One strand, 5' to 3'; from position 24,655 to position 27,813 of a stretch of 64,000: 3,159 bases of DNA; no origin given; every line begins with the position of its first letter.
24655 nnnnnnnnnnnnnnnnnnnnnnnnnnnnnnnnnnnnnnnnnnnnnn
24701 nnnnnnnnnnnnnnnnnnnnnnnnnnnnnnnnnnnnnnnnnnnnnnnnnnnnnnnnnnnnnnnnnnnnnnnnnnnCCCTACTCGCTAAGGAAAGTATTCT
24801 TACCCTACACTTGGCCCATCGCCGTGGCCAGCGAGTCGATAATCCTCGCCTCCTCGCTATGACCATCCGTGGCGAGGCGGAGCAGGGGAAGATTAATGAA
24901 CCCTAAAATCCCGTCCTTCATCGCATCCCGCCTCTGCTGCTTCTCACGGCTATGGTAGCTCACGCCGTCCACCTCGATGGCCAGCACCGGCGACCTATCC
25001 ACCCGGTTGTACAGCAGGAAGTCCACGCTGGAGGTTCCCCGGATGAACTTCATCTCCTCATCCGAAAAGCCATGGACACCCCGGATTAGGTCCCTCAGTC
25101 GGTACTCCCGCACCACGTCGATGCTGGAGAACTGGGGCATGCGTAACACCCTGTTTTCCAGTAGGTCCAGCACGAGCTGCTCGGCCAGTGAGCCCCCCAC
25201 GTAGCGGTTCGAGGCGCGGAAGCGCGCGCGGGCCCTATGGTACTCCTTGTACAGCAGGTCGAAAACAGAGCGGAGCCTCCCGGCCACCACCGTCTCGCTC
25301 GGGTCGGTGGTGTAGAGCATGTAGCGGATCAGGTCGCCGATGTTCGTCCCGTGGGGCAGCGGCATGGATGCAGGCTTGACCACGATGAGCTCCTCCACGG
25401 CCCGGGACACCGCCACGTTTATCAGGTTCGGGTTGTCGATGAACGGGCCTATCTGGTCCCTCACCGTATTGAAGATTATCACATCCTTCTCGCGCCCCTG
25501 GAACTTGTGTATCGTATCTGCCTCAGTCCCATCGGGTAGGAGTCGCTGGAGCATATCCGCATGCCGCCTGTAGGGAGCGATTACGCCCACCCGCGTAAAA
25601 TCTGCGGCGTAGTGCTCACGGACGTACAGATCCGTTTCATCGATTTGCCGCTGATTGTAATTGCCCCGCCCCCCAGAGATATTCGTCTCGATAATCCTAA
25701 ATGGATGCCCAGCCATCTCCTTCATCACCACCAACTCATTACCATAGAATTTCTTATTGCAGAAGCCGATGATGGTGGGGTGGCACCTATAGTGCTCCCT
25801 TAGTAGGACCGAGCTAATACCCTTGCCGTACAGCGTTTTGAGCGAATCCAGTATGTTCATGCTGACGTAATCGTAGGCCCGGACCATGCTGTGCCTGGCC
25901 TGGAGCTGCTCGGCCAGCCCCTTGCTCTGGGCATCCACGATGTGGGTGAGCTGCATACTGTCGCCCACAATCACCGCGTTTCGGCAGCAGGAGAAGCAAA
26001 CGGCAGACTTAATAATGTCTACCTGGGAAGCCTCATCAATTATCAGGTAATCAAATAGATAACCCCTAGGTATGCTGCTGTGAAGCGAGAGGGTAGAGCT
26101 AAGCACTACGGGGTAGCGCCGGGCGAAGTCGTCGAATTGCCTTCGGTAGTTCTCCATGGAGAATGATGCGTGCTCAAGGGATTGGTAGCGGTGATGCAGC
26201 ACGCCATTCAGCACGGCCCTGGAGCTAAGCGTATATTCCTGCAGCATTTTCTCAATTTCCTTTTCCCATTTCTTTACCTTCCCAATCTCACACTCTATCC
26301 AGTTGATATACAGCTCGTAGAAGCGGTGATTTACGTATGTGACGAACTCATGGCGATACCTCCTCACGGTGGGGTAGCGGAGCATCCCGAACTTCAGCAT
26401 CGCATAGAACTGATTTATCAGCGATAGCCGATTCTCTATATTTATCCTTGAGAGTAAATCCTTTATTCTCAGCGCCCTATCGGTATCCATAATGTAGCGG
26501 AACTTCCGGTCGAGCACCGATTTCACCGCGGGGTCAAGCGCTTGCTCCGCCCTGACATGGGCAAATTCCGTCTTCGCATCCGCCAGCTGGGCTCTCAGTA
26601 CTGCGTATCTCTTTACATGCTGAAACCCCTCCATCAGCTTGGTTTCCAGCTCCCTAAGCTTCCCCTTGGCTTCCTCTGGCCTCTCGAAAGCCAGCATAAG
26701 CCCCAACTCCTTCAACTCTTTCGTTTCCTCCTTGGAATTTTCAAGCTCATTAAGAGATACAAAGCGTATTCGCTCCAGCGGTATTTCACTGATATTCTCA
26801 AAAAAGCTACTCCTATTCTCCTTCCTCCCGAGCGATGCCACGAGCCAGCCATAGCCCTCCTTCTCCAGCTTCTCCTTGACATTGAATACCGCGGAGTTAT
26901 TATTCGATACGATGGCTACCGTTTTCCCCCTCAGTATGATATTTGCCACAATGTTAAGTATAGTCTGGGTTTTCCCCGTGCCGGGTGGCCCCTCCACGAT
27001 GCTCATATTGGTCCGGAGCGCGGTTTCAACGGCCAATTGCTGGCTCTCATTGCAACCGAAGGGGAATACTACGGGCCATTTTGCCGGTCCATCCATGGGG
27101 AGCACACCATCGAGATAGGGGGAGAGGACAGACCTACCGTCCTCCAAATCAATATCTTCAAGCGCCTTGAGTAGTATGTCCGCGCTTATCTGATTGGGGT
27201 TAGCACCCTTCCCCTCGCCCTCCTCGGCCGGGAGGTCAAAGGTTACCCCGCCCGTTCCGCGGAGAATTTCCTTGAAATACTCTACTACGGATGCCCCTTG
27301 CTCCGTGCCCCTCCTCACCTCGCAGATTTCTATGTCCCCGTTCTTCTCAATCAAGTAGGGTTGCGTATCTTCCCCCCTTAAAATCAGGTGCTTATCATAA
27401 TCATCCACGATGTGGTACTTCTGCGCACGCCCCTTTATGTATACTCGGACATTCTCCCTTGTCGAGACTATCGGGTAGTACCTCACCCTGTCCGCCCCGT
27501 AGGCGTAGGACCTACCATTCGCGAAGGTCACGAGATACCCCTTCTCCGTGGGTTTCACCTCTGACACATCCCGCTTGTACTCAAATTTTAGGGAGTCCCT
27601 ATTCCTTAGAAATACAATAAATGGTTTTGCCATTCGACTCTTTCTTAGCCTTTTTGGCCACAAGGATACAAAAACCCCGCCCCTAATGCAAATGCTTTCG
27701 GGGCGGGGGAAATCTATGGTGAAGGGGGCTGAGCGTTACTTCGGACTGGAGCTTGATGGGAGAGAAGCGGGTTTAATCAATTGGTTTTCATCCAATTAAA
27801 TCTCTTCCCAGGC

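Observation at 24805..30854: Defence-island-like insertion: three adjacent nuclease/ATPase-type transcription units between aroK and PBP1A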

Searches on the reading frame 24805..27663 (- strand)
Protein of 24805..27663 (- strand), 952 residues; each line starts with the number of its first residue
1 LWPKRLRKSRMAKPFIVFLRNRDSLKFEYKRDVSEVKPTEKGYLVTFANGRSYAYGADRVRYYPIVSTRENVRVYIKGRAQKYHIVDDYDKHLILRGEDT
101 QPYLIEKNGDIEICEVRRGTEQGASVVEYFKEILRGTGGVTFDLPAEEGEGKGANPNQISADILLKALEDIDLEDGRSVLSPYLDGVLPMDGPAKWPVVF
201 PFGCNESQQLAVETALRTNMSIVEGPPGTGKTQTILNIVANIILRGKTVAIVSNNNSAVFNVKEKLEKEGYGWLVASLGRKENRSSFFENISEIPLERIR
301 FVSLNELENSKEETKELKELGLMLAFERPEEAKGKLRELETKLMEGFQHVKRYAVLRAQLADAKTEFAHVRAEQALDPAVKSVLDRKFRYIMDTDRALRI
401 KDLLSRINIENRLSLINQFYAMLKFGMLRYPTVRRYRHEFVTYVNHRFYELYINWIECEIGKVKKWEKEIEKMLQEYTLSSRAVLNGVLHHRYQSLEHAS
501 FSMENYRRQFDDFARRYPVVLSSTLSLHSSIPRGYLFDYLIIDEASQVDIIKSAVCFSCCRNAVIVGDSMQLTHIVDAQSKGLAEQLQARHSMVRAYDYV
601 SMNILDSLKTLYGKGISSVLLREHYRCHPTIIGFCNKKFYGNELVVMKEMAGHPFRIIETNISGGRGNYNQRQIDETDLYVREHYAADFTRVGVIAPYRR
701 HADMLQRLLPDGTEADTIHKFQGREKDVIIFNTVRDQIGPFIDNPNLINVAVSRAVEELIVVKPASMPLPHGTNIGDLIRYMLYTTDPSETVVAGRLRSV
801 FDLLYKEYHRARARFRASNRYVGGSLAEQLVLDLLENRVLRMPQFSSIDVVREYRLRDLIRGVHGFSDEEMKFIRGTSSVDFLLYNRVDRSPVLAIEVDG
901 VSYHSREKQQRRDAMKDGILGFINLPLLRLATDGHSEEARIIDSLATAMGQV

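Call 3: search_protein_families(library=pfam, proteins=[window:24805-27663:-], max_evalue=0.01)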
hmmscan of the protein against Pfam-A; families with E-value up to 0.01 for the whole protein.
window:24805-27663:- (952 aa): 13 families
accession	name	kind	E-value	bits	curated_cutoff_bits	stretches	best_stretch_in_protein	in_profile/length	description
PF13087.12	AAA_12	-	4e-23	82.4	27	2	687-762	109-191/195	AAA domain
PF13086.12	AAA_11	-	4e-21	76.4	27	1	204-573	2-251/257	AAA domain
PF13245.12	AAA_19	-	1.4e-14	54.9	25.1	1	208-269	1-64/134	AAA domain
PF13604.12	AAA_30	-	7e-12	45.9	27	1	205-267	3-67/191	AAA domain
PF10881.14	DUF2726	-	8.7e-12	45.3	24.7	1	847-945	23-123/126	Protein of unknown function (DUF2726)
PF01443.25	Viral_helicase1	-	1.4e-07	32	21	0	530-578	53-103/228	Viral superfamily 1 RNA helicase core domain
PF00580.27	UvrD-helicase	-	1.1e-05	25.7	23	1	205-571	2-250/271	UvrD/REP helicase N-terminal domain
PF09848.15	SLFN-g3_helicase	-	1.9e-05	24.6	24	1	220-275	3-56/354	Schlafen group 3, DNA/RNA helicase domain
PF13538.12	UvrD_C_2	-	3.4e-05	24.1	27.4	1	715-762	4-52/52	UvrD-like helicase C-terminal domain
PF04851.21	ResIII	-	0.002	18.5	22.5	0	208-268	8-75/164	Type III restriction enzyme, res subunit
PF00270.35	DEAD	-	0.0029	17.8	26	0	206-272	2-71/167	DEAD/DEAH box helicase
PF18741.7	MTES_1575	-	0.0036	17.8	38.2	0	878-923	25-69/96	REase_MTES_1575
PF20720.3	nSTAND3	-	0.0097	16.1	27.2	0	207-261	6-59/155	Novel STAND NTPase 3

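Call 4: search_protein_families(library=padloc, proteins=[window:24805-27663:-], max_evalue=0.01)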
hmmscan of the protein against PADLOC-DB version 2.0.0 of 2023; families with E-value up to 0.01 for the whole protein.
window:24805-27663:- (952 aa): 16 families
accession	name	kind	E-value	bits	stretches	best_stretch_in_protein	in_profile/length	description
PDLC03924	MkoC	-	1e-41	141.1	1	202-762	247-941/1136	-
PDLC03920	MkoA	-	3.1e-41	139.6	1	205-762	617-1073/1112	-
PDLC05009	PDC-S37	-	1.4e-34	117.2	2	206-294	296-385/1550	-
PDLC03921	MkoA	-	6.9e-30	101.5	3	684-767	1474-1569/1607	-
PDLC02194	Hhe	-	1.6e-18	63.4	2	205-279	427-501/1911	-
PDLC04140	mad8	-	6.8e-08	30.4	1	200-377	4-148/314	mads_8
PDLC05064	PDC-S68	-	2.2e-05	20.4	1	206-267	689-749/1273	-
PDLC02350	AbiO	-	0.00011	19.2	1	208-267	182-239/468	AbiO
PDLC00112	GajB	-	0.00048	16.9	1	220-271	20-74/581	UrvD helicase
PDLC00117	GajB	-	0.00051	16.6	1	205-271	17-84/604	UrvD helicase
PDLC02372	Nhi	-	0.0013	15.4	1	217-273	196-249/470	-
PDLC03802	RTasHel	-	0.0037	14.1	0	219-268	18-71/675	DRT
PDLC04173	GajB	-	0.0046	14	1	214-270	5-60/471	-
PDLC05066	PDC-S68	-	0.0054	12.7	0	206-243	581-618/1202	-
PDLC02895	DpdJ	-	0.0057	11.5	0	693-762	372-451/2112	DpdJ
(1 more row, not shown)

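Call 5: search_protein_families(library=ncbifam, proteins=[window:24805-27663:-], max_evalue=0.01)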
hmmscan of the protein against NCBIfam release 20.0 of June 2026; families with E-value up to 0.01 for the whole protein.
window:24805-27663:- (952 aa): 7 families
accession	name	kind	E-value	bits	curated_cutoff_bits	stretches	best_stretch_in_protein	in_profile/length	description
TIGR00376.1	TIGR00376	hypoth_equivalog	4.7e-36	124.4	348.9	3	205-268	160-224/639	IGHMBP2 family helicase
NF058533.1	antiphage_ProA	equivalog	1.1e-31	109.2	1500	2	201-293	647-740/1903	anti-phage protein ProA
NF040671.1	PLuB_AAA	exception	7.6e-27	93.1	999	3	534-655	960-1084/1256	PLuB system helicase-like protein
NF042953.1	Hhe_antiphage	equivalog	1.5e-23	82.3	2000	2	205-310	328-434/1797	DUF4011 domain-containing anti-phage protein Hhe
TIGR01448.2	helicase_RecD2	equivalog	6.8e-12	44.3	500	1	205-247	318-360/713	SF1B family DNA helicase RecD2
TIGR01447.1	recD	equivalog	9.1e-08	31.1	310.15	1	204-243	149-188/597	exodeoxyribonuclease V subunit alpha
NF008127.0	PRK10875.1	equivalog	0.00013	20.7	671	1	207-243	160-196/619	exodeoxyribonuclease V subunit alpha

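Call 19: find_homologous_proteins(query=window:24805-27633:-, max_evalue=1e-10)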
Query window:24805-27633:- (942 aa): 3460 proteins with E <= 1e-10 among 8000 candidates; the best 120 are listed.
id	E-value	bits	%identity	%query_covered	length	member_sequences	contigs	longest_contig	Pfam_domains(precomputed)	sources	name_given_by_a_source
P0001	0.0e+0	2130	100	100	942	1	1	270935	PF13087.13,PF13086.13,PF01443.25,PF13604.13,PF13245.13,PF10881.15,PF00580.28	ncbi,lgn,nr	ncbi:MAG: hypothetical protein CSA07_01080 [Bacteroidia bacterium]|nr:MAG: hypothetical protein CSA0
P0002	0.0e+0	1262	60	100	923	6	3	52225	PF13087.13,PF13086.13,PF01443.25,PF13604.13,PF13245.13,PF10881.15,PF09848.16,PF00580.28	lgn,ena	-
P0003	0.0e+0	1253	60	100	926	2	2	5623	PF13087.13,PF13086.13,PF01443.25,PF13604.13,PF13245.13,PF10881.15,PF09848.16,PF00580.28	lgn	-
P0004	0.0e+0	1237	59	100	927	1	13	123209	PF13087.13,PF13086.13,PF01443.25,PF13604.13,PF13245.13,PF18741.8,PF10881.15,PF09848.16,PF00580.28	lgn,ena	-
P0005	0.0e+0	1235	59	100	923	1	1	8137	PF13087.13,PF13086.13,PF01443.25,PF13604.13,PF13245.13,PF10881.15,PF00580.28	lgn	-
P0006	0.0e+0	1234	60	100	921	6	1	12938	PF13087.13,PF13086.13,PF01443.25,PF13604.13,PF13245.13,PF18741.8,PF10881.15,PF09848.16,PF00580.28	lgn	-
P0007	0.0e+0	1233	59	100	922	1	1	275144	PF13087.13,PF13086.13,PF01443.25,PF13604.13,PF13245.13,PF10881.15,PF09848.16,PF00580.28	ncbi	ncbi:AAA domain-containing protein [Dysgonomonas reticulitermitis]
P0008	0.0e+0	1233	60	100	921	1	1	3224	PF13087.13,PF13086.13,PF01443.25,PF13604.13,PF13245.13,PF18741.8,PF10881.15,PF09848.16,PF00580.28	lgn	-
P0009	0.0e+0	1232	59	100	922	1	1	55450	PF13087.13,PF13086.13,PF01443.25,PF13604.13,PF13245.13,PF18741.8,PF10881.15,PF00580.28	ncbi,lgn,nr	ncbi:DNA helicase [Bacteroidia bacterium]|nr:DNA helicase [Bacteroidia bacterium]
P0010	0.0e+0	1231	59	100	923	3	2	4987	PF13087.13,PF13086.13,PF01443.25,PF13604.13,PF13245.13,PF10881.15,PF09848.16,PF00580.28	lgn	-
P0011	0.0e+0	1229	60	100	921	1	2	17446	PF13087.13,PF13086.13,PF01443.25,PF13604.13,PF13245.13,PF18741.8,PF10881.15,PF00580.28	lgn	-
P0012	0.0e+0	1228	59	100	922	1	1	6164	PF13087.13,PF13086.13,PF01443.25,PF13604.13,PF13245.13,PF18741.8,PF10881.15,PF09848.16,PF00580.28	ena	-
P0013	0.0e+0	1227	59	100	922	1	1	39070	PF13087.13,PF13086.13,PF01443.25,PF13604.13,PF13245.13,PF10881.15,PF09848.16,PF00580.28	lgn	-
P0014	0.0e+0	1227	60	100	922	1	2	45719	PF13087.13,PF13086.13,PF01443.25,PF13604.13,PF13245.13,PF18741.8,PF10881.15,PF09848.16,PF00580.28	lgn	-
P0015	0.0e+0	1227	59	100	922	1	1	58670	PF13087.13,PF13086.13,PF01443.25,PF13604.13,PF13245.13,PF18741.8,PF10881.15,PF09848.16,PF00580.28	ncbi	-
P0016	0.0e+0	1224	60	100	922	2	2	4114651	PF13087.13,PF13086.13,PF01443.25,PF13604.13,PF13245.13,PF18741.8,PF10881.15,PF09848.16,PF00580.28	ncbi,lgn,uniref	ncbi:AAA domain-containing protein [Dysgonomonas termitidis]|uniref:AAA domain-containing protein n=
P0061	0.0e+0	1190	58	100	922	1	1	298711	PF13087.13,PF13086.13,PF01443.25,PF13604.13,PF13245.13,PF18741.8,PF10881.15,PF00580.28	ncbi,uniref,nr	ncbi:DUF2726 domain-containing protein [Pedobacter hiemivivus]|uniref:DUF2726 domain-containing prot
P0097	0.0e+0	1167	58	100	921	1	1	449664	PF13087.13,PF13086.13,PF01443.25,PF13604.13,PF13245.13,PF18741.8,PF10881.15,PF09848.16,PF00580.28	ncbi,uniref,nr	ncbi:DUF2726 domain-containing protein [Chitinophaga silvatica]|uniref:DUF2726 domain-containing pro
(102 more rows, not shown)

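Call 20: find_encoding_contigs(protein=P0016, flank=8000, max_places=3)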
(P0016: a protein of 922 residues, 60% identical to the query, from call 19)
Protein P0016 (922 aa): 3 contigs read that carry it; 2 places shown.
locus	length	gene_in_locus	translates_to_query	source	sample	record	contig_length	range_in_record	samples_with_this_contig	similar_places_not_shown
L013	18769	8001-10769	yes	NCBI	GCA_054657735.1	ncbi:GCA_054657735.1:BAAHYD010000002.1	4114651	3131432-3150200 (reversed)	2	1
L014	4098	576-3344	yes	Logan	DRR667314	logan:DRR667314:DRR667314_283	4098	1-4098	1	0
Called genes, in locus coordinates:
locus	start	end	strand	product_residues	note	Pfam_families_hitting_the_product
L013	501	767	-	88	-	-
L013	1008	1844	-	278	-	PF08843:AbiEii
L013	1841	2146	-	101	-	-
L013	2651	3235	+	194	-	PF00440:TetR_N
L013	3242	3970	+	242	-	-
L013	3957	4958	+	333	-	PF02424:ApbE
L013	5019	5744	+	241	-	-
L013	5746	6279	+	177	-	-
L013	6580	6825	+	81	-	-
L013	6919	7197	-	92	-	-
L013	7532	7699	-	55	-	-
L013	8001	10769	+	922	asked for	PF00580:UvrD-helicase (weak), PF13086:AAA_11, PF13245:AAA_19, PF13604:AAA_30 (weak), PF01443:Viral_helicase1 (faint), PF09848:SLFN-g3_helicase (faint), PF13087:AAA_12, PF10881:DUF2726, +1 more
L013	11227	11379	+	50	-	-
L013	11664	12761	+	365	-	PF03060:NMO, PF01645:Glu_synthase (weak), PF01180:DHO_dh, PF00478:IMPDH (weak)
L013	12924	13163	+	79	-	-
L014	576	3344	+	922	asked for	PF00580:UvrD-helicase (weak), PF13086:AAA_11, PF13245:AAA_19, PF13604:AAA_30 (weak), PF01443:Viral_helicase1 (faint), PF09848:SLFN-g3_helicase (faint), PF13087:AAA_12, PF10881:DUF2726, +1 more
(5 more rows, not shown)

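Call 21: find_encoding_contigs(protein=P0061, flank=8000, max_places=3)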
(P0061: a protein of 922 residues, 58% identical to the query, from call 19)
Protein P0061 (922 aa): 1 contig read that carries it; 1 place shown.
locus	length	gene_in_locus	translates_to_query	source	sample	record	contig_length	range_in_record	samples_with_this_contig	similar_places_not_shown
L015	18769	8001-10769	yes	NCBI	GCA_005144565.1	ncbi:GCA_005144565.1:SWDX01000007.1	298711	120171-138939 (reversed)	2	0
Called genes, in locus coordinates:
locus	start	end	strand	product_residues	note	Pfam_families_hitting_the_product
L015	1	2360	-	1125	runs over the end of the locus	PF07660:STN (faint), PF13620:CarboxypepD_reg, PF13715:CarbopepD_reg_2, PF07715:Plug, PF00593:TonB_dep_Rec_b-barrel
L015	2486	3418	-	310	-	PF04773:FecR, PF16344:FecR_C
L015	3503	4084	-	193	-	PF04542:Sigma70_r2, PF08281:Sigma70_r4_2, PF04545:Sigma70_r4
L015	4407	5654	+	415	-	PF07166:DUF1398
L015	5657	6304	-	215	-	-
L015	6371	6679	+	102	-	-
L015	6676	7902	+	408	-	PF13657:Couple_hipA, PF07804:HipA_C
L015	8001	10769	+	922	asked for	PF00580:UvrD-helicase (weak), PF13086:AAA_11, PF13245:AAA_19 (weak), PF13604:AAA_30 (faint), PF01443:Viral_helicase1 (faint), PF13087:AAA_12, PF10881:DUF2726, PF18741:MTES_1575 (weak)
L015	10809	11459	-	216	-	PF01966:HD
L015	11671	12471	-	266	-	PF00106:adh_short, PF08659:KR, PF23441:SDR, PF13561:adh_short_C2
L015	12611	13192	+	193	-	PF00440:TetR_N, PF21993:TetR_C_13_2 (weak)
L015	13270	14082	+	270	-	PF02661:Fic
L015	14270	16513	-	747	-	PF17678:Glyco_hydro_92N, PF07971:Glyco_hydro_92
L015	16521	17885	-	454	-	PF13472:Lipase_GDSL_2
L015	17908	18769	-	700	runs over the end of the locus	-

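Call 22: find_encoding_contigs(protein=P0097, flank=8000, max_places=3)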
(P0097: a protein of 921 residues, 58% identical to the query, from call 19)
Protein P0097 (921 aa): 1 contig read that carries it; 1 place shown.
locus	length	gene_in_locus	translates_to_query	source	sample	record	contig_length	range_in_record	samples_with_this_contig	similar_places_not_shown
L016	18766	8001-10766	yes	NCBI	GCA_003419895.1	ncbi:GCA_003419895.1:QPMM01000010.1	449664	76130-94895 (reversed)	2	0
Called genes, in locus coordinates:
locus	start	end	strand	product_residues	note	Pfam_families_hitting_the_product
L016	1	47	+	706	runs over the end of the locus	PF00488:MutS_V, PF20297:MSSS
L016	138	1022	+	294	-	PF02311:AraC_binding (weak), PF12833:HTH_18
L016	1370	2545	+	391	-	PF25919:BSH_CusB (faint), PF00364:Biotin_lipoyl (faint), PF25917:BSH_RND, PF25885:HH_EMRA (weak), PF25876:HH_MFP_RND, PF25944:Beta-barrel_RND, PF25967:RND-MFP_C, PF25989:YknX_C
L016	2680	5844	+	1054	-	PF00873:ACR_tran, PF03176:MMPL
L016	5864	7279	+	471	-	PF02321:OEP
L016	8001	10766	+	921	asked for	PF00580:UvrD-helicase, PF13086:AAA_11, PF13245:AAA_19, PF13604:AAA_30 (weak), PF09848:SLFN-g3_helicase (weak), PF13087:AAA_12, PF10881:DUF2726, PF18741:MTES_1575 (weak), +1 more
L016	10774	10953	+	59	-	-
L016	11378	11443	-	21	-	-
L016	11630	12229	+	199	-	-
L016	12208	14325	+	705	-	PF01966:HD, PF18019:Cas3_HD (weak), PF00270:DEAD, PF00271:Helicase_C, PF22590:Cas3-like_C_2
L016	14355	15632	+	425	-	-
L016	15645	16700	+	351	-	-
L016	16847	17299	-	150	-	-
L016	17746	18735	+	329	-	-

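Call 37: search_solved_structures(query=window:24805-27633:-, max_evalue=0.001)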
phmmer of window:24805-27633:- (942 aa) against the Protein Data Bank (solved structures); distinct sequences matched with E-value up to 0.001: 23.
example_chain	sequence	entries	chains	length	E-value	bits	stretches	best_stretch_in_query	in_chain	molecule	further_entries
5eax_A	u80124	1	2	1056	1e-17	66.4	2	164-273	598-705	DNA replication ATP-dependent helicase/nuclease DNA2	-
5eaw_A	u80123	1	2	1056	1e-17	66.4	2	164-273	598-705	DNA replication ATP-dependent helicase/nuclease DNA2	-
5ean_A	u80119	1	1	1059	1.1e-17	66.4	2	164-273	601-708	DNA replication ATP-dependent helicase/nuclease DNA2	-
2xzo_A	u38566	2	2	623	1.6e-13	52.6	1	193-308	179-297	REGULATOR OF NONSENSE TRANSCRIPTS 1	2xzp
2gjk_A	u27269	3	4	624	1.6e-13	52.5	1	193-308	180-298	Regulator of nonsense transcripts 1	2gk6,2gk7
6ej5_A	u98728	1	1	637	1.8e-13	52.4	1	193-308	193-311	Regulator of nonsense transcripts 1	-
2wjv_A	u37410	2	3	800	4.2e-13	51.2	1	194-308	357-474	REGULATOR OF NONSENSE TRANSCRIPTS 1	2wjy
9qwn_A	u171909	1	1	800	4.7e-13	51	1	194-308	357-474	Isoform 2 of Regulator of nonsense transcripts 1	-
4b3f_X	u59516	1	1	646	1.2e-12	49.7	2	186-256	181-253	DNA-BINDING PROTEIN SMUBP-2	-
4b3g_A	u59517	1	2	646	1.2e-12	49.7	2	186-256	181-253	DNA-BINDING PROTEIN SMUBP-2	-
8ftm_A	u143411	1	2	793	7.2e-10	40.5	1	524-751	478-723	5'-3' RNA helicase-like protein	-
8rd3_A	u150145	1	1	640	2.8e-09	38.5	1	193-288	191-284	ATP-dependent helicase NAM7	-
9q9z_A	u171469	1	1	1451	3.2e-09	38.3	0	182-235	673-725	NFX1-type zinc finger-containing protein 1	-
2xzl_A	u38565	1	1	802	5.6e-09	37.6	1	193-288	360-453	ATP-DEPENDENT HELICASE NAM7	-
8fth_A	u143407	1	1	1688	6.8e-09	37.3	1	524-751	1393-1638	5'-3' RNA helicase-like protein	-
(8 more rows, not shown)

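Call 39: search_protein_families(library=phrogs, proteins=[window:24805-27633:-], max_evalue=0.01)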
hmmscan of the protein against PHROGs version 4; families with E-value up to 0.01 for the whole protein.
window:24805-27633:- (942 aa): 7 families
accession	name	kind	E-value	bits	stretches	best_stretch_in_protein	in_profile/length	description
phrog_25411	-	unknown function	6.5e-33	115.3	2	508-752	333-596/627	-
phrog_1967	-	DNA, RNA and nucleotide metabolism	1.6e-09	38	1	191-261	150-221/776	DNA helicase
phrog_4412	-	DNA, RNA and nucleotide metabolism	3.2e-09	36.7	1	194-232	331-369/743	exonuclease V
phrog_325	-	DNA, RNA and nucleotide metabolism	0.00028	20.3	1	190-256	467-539/986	Dda-like helicase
phrog_170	-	other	0.0016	18.9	1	195-239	77-121/323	PhoH-like phosphate starvation-inducible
phrog_16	-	DNA, RNA and nucleotide metabolism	0.002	17.4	0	196-260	275-341/986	DNA helicase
phrog_8066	-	unknown function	0.0081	16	0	200-263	179-239/522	-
